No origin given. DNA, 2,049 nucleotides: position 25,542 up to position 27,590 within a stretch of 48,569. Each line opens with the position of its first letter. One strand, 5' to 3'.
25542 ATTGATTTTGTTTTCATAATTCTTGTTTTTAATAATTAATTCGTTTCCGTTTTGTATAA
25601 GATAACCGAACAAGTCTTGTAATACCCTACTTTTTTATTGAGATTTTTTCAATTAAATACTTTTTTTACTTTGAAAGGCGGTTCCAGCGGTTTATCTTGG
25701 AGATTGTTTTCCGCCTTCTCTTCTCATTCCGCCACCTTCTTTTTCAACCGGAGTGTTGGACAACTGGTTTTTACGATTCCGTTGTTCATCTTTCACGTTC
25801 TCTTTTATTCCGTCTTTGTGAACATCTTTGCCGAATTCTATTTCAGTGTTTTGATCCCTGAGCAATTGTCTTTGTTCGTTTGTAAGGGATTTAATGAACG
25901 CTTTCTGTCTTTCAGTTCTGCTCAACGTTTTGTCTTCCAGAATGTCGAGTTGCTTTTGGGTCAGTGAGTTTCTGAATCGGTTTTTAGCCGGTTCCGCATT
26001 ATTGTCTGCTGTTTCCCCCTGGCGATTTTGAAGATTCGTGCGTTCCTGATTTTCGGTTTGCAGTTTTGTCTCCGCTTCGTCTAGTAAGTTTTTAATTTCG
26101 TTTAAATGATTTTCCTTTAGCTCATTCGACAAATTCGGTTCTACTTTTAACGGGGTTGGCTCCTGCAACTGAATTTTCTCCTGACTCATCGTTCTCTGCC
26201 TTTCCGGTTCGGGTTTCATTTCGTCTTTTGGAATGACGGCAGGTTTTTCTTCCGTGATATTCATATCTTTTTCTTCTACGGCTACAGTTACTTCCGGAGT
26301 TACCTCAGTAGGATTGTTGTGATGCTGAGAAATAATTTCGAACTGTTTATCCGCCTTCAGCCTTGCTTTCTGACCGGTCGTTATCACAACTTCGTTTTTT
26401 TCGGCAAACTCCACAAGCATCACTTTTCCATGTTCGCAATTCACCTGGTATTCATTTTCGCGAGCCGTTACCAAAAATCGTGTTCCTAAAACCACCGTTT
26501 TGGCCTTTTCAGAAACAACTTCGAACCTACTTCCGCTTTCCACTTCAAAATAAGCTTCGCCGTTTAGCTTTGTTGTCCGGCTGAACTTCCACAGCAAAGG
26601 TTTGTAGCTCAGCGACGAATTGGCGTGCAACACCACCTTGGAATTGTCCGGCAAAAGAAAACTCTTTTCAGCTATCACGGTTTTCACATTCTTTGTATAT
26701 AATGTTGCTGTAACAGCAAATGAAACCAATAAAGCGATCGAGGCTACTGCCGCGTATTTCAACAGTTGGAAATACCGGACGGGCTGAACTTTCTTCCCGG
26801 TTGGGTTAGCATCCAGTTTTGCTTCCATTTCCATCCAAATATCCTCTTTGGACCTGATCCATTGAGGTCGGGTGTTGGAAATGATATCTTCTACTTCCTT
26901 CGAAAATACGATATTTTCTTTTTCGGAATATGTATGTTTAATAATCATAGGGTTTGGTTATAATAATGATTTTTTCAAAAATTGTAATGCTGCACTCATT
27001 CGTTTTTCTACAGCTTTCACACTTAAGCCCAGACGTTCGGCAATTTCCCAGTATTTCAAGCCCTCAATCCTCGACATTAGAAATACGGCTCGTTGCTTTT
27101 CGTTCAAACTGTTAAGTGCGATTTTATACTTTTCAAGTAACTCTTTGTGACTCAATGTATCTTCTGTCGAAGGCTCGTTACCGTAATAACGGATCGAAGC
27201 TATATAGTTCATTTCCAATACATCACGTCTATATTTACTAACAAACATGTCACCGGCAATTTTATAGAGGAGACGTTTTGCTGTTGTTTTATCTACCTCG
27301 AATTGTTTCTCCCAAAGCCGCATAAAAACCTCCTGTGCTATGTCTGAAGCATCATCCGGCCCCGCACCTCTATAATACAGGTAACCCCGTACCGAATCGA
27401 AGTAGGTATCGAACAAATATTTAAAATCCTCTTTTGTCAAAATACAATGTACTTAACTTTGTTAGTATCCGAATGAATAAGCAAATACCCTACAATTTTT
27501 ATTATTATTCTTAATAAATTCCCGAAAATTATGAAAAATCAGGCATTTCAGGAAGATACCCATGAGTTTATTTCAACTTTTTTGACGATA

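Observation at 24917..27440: An ECF sigma / FecR anti-sigma module whose anti-sigma C-terminus duplicates the neighbouring secreted LTXXQ protein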

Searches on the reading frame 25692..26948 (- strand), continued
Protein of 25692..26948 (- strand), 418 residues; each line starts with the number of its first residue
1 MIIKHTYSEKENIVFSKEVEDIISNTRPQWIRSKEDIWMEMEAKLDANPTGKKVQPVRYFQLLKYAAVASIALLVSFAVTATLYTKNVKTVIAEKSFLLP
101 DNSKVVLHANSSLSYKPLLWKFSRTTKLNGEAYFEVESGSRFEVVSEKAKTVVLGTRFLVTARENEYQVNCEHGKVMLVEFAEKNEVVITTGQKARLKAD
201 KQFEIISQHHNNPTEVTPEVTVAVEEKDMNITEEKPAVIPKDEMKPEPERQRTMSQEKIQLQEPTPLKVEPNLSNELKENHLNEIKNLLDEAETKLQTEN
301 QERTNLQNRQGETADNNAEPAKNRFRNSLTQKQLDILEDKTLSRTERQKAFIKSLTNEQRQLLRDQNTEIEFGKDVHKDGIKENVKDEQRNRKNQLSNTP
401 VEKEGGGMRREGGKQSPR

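Call 47: predict_structure(alignment_id=A1)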
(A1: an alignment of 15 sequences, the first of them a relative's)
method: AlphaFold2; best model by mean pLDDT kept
length: 418 residues; sequences in the alignment: 15
mean_pLDDT: 64.6   pTM: 0.36
mean pLDDT of the five models: 64.6, 61.5, 61.0, 58.9, 52.8
residues with pLDDT >= 90: 77; 70-90: 132; 50-70: 59; < 50: 150
segments of 3 or more residues with pLDDT < 50: 1-8, 50-55, 210-279, 299-317, 374-387, 389-418
pLDDT, mean of each block of 10 residues (from residue 1): 44 70 69 80 67 52 71 71 81 90 92 90 90 85 89 85 89 90 87 91 78 32 26 32 34 30 34 42 56 52 40 46 85 87 89 89 82 44 44 38 32 34
secondary structure, 60 per line:
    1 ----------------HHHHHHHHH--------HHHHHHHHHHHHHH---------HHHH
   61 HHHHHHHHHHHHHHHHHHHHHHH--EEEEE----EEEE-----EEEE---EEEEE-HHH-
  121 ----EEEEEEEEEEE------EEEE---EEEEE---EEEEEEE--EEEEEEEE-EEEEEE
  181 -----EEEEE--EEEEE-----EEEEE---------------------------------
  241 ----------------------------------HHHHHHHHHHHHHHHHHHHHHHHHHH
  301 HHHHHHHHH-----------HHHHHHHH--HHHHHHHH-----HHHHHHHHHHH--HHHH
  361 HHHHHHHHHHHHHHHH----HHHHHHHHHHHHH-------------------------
elements in order: H17-25 H34-47 H57-83 E86-90 E95-98 E104-107 E111-115 E125-135 E142-145 E149-153 E157-163 E166-173 E175-180 E186-190 E193-197 E203-207 H275-309 H321-328 H331-338 H344-354 H357-376 H381-393

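Call 66: fold_search(model_id=the predicted structure, library=pdb)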
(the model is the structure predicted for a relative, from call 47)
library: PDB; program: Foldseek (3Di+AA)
matches with E <= 10: 631; with E <= 0.001: 4
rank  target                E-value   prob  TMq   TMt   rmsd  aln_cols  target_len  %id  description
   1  4m0h_B                1.2e-10  1.00  0.28  0.54   1.9       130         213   22  Crystal structure of a putative anti-sigma factor (BDI_1681) from Parabacteroides distasonis ATCC 8503 at 2.50 A resol (released 2013-10-16)
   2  4m0n                  3.8e-10  1.00  0.28  0.54   1.8       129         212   22  Crystal structure of a putative anti-sigma factor (BDI_1681) from Parabacteroides distasonis ATCC 8503 at 1.65 A resolut (released 2013-10-16)
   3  4m0h_A                9.3e-10  1.00  0.28  0.53   1.8       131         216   21  Crystal structure of a putative anti-sigma factor (BDI_1681) from Parabacteroides distasonis ATCC 8503 at 2.50 A resol (released 2013-10-16)
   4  6ovk_R                1.3e-07  1.00  0.28  0.52   3.3       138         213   16  Crystal Structure of the Pseudomonas capeferrum Anti-sigma Regulator PupR C-terminal Cell-surface Signaling Domain in  (released 2020-03-04)
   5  4bxr_B                2.9e-03  0.54  0.09  0.15  11.8       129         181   11  Structure of the wild-type TCP10 domain of Danio rerio CPAP in complex with a peptide of Danio rerio STIL (released 2013-09-25)
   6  4bxr_A                7.6e-03  0.38  0.09  0.15  10.9       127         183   12  Structure of the wild-type TCP10 domain of Danio rerio CPAP in complex with a peptide of Danio rerio STIL (released 2013-09-25)
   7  4mpz                  2.1e-02  0.20  0.08  0.18  14.6       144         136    9  Crystal structure of TCP10c domain of Drosophila melanogaster Sas-4 (released 2014-01-01)
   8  6fhm_B                2.2e-02  0.18  0.07  0.14  18.5       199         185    9  Crystal structure of the F47E mutant of the lipoprotein localization factor, LolA (released 2018-07-25)
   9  6fhm_A                2.5e-02  0.18  0.07  0.13  17.3       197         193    9  Crystal structure of the F47E mutant of the lipoprotein localization factor, LolA (released 2018-07-25)
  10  4by2_B                2.6e-02  0.28  0.09  0.18  15.6       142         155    8  SAS-4 (dCPAP) TCP domain in complex with a Proline Rich Motif of Ana2 (dSTIL) of Drosophila Melanogaster (released 2013-09-18)
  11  4ld1                  2.7e-02  0.14  0.07  0.15  17.2       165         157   10  Structural analysis of the microcephaly protein CPAP G-box domain suggests a role in centriole elongation. (released 2013-09-04)
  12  4bxq                  3.4e-02  0.30  0.10  0.16  11.1       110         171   10  Structure of the E1021V mutant of the TCP10 domain of Danio rerio CPAP (released 2013-09-25)
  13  4lzf_A                3.4e-02  0.25  0.10  0.19  12.4       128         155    8  A novel domain in the microcephaly protein CPAP suggests a role in centriole architecture (released 2013-09-11)
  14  4bxp                  4.3e-02  0.28  0.10  0.16  11.1       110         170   10  Structure of the wild-type TCP10 domain of Danio rerio CPAP (released 2013-09-25)
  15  4h5x_B                5.4e-02  0.33  0.11  0.18  11.0       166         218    9  human Plk1-PBD with a glycerol bound at the phophopeptide binding site (released 2012-10-03)
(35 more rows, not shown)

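Call 67: search_protein_families(library=pfam, proteins=[L006:8974-11409:+, L007:8824-11346:+, L003:7724-8623:+, L008:6402-7130:+, L010:6619-7518:+, L026:8393-9034:+, L003:3663-4214:+, L003:3235-3654:+], max_evalue=0.01)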
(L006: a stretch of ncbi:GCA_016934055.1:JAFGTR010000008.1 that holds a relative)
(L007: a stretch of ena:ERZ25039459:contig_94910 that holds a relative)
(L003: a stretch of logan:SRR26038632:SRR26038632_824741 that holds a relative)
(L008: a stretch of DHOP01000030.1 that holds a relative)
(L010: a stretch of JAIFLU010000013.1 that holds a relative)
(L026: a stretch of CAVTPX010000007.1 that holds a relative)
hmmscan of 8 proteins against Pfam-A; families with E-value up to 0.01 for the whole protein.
L006:8974-11409:+ (811 aa): 2 families
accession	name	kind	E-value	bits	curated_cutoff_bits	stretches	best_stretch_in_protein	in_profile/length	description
PF07715.20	Plug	-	1.2e-09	39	23.9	1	188-266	21-102/107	TonB-dependent Receptor Plug Domain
PF13715.12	CarbopepD_reg_2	-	2.2e-06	28.1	32.2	1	75-156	1-88/88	CarboxypepD_reg-like domain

L007:8824-11346:+ (840 aa): 4 families
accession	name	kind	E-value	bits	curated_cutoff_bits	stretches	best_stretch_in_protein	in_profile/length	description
PF00593.30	TonB_dep_Rec_b-barrel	-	4.3e-12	47.1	27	1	392-794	38-433/436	TonB dependent receptor-like, beta-barrel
PF07715.20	Plug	-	1e-08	36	23.9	1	231-312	21-106/107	TonB-dependent Receptor Plug Domain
PF13715.12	CarbopepD_reg_2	-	9.7e-08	32.4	32.2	1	118-199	1-88/88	CarboxypepD_reg-like domain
PF13620.12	CarboxypepD_reg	-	0.00041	21.1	32.3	1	118-171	2-60/82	Carboxypeptidase regulatory-like domain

L003:7724-8623:+ (299 aa): 0 families

L008:6402-7130:+ (242 aa): 0 families

L010:6619-7518:+ (299 aa): 0 families

L026:8393-9034:+ (213 aa): 0 families

L003:3663-4214:+ (183 aa): 2 families
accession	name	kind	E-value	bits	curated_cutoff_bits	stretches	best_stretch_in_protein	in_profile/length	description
PF13801.11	Metal_resist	-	3.2e-09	37.4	29.2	1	25-146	9-122/125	Heavy-metal resistance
PF24138.1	TPR_TNPO3_IPO13_2nd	-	0.0053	17.5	27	1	69-155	1-77/90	Transportin-3/Importin-13 second TPR domain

L003:3235-3654:+ (139 aa): 1 family
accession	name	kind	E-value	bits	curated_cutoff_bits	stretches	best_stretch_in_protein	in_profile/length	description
PF13490.11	zf-HC2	-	0.00043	20.8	22.2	1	3-36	1-34/35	Putative zinc-finger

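Call 91: find_encoding_contigs(protein=P0007, flank=5000, max_places=1)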
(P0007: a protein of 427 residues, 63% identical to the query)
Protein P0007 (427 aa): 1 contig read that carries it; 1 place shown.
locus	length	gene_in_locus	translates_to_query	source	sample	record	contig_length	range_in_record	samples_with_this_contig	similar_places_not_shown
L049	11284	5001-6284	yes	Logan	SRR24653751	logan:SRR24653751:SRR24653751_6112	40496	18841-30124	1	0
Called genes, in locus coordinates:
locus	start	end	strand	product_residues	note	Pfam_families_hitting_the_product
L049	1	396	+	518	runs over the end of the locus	PF00884:Sulfatase, PF01663:Phosphodiest, PF16347:SGSH_C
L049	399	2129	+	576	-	PF04616:Glyco_hydro_43, PF00754:F5_F8_type_C, PF22633:F5_F8_type_C_2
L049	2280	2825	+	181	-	PF04542:Sigma70_r2, PF08281:Sigma70_r4_2, PF04545:Sigma70_r4, PF22233:PhyR_sigma-like (weak)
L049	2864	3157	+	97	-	-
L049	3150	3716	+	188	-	-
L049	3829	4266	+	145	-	PF27309:MJ0753_N (faint)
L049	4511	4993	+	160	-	PF04542:Sigma70_r2, PF08281:Sigma70_r4_2, PF04545:Sigma70_r4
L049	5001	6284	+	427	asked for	PF04773:FecR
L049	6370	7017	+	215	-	-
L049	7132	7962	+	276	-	-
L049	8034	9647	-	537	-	PF22020:RlmL_1st, PF02926:THUMP, PF01170:UPF0020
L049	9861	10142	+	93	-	-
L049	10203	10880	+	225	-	-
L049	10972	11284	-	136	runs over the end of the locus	-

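Call 92: find_encoding_contigs(protein=P0015, flank=5000, max_places=1)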
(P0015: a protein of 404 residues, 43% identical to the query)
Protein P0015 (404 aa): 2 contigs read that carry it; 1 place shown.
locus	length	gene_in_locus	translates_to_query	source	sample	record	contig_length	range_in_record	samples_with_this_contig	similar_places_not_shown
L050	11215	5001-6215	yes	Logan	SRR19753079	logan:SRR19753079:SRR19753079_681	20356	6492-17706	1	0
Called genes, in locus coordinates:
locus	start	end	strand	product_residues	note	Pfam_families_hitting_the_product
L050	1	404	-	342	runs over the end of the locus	PF01032:FecCD, PF00950:ABC-3 (weak)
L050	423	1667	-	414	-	PF01018:GTP1_OBG, PF01926:MMR_HSR1, PF02421:FeoB_N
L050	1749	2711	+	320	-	PF00781:DAGK_cat, PF01513:NAD_kinase (weak), PF19279:YegS_C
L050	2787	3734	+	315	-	PF13444:Acetyltransf_5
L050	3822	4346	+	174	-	-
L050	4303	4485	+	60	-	-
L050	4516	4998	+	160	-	PF07638:Sigma70_ECF (weak), PF08281:Sigma70_r4_2, PF04545:Sigma70_r4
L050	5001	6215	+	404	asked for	PF04773:FecR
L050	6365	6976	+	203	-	-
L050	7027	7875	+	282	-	-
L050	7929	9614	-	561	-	PF00916:Sulfate_transp, PF16983:MFS_MOT1 (weak), PF01740:STAS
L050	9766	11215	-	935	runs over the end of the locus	PF00675:Peptidase_M16, PF05193:Peptidase_M16_C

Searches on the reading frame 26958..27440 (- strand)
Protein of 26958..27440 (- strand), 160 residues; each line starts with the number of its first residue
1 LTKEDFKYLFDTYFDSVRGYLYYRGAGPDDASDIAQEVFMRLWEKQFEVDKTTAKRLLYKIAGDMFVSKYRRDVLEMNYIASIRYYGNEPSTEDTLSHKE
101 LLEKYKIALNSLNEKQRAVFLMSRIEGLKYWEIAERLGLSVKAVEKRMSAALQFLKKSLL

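Call 4: search_protein_families(library=pfam, proteins=[window:26958-27440:-], max_evalue=1)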
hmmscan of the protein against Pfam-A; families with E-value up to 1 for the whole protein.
window:26958-27440:- (160 aa): 14 families
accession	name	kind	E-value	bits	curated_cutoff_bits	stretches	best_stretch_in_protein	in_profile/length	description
PF08281.18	Sigma70_r4_2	-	1.5e-16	60.2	25.7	1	108-155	7-54/54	Sigma-70, region 4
PF04545.22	Sigma70_r4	-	3e-10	39.9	24.1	1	108-157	1-50/50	Sigma-70, region 4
PF04542.20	Sigma70_r2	-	3.9e-06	27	24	1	9-66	1-61/71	Sigma-70 region 2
PF07638.17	Sigma70_ECF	-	4.4e-05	23.9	21.1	1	87-153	115-177/185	ECF sigma factor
PF13384.12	HTH_23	-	0.00025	21.2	24.6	1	112-145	2-35/50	Homeodomain-like domain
PF00196.25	GerE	-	0.006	16.6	23.5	1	111-149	2-39/57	Bacterial regulatory proteins, luxR family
PF13412.12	HTH_24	-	0.012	15.6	21.9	1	132-149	22-39/48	Winged helix-turn-helix DNA-binding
PF13404.12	HTH_AsnC-type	-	0.046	14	27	1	132-148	22-38/42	AsnC-type helix-turn-helix domain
PF12896.12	ANAPC4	-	0.048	13.6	23.1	1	116-158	129-172/203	Anaphase-promoting complex, cyclosome, subunit 4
PF16224.10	DUF4883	-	0.077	13.8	27.1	1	29-107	38-115/119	DOmain of unknown function (DUF4883)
PF13613.12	HTH_Tnp_4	-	0.082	13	27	0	44-61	26-43/53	Helix-turn-helix of DDE superfamily endonuclease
PF19026.7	UBA_HYPK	-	0.086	12.7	27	1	45-65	13-33/41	HYPK UBA domain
PF04539.22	Sigma70_r3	-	0.14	12.7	25.3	1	132-152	25-45/78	Sigma-70 region 3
PF19889.5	DUF6362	-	0.24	12.2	31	1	111-153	55-96/98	Domain of unknown function (DUF6362)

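Call 5: search_protein_families(library=ncbifam, proteins=[window:26958-27440:-], max_evalue=1)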
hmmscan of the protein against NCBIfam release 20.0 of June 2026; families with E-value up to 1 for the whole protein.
window:26958-27440:- (160 aa): 103 families (the best 25 are shown)
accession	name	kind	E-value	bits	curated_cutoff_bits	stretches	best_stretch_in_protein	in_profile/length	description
TIGR02985.1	Sig70_bacteroi1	subfamily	2.1e-32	112.6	126.4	1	5-159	2-162/162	RNA polymerase sigma-70 factor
NF041727.1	ECF_sigma_FecI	equivalog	7.2e-22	78.2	260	1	4-152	11-161/169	ferric citrate uptake sigma factor FecI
NF007232.0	PRK09651.1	subfamily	2.3e-21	76.6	185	1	4-153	11-162/173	RNA polymerase sigma factor FecI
TIGR02937.1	sigma70-ECF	superfamily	3.4e-20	72.3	42.9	1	5-159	2-165/165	sigma-70 family RNA polymerase sigma factor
NF009177.0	PRK12525.1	subfamily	7.7e-19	68.2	266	1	9-154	14-161/168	RNA polymerase sigma factor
NF058625.1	sigma_PG0214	equivalog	4.1e-18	65.7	130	1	1-159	1-161/170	GFO_1088 family ECF-type sigma factor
NF009179.0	PRK12527.1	equivalog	7.5e-18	65.1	162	1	13-154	4-148/159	RNA polymerase sigma factor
NF009175.0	PRK12523.1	equivalog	3.1e-17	63.1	271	1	25-152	31-160/172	RNA polymerase sigma factor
TIGR02950.1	SigM_subfam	subfamily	1.1e-16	61.1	147.95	1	9-158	5-157/159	RNA polymerase sigma factor, SigM family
TIGR02952.1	Sig70_famx2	equivalog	2.2e-15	57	206.45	1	4-158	11-169/170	ECF subfamily RNA polymerase sigma factor, BldN family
TIGR02959.1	SigZ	equivalog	7.2e-15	55.2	168.65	1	11-159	2-148/170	RNA polymerase sigma factor SigZ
NF009180.0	PRK12528.1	subfamily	1.2e-14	54.7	184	1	7-151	11-157/165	RNA polymerase sigma factor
NF008889.0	PRK11924.1-1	subfamily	3.9e-14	52.7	181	1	29-153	35-161/173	RNA polymerase sigma factor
NF040705.1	sigma_mbnA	exception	4.1e-14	52.9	350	1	26-157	21-156/272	methanobactin precursor domain-containing sigma factor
NF007229.0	PRK09647.1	equivalog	4.7e-14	52.3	265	1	21-159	60-202/220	RNA polymerase sigma factor SigE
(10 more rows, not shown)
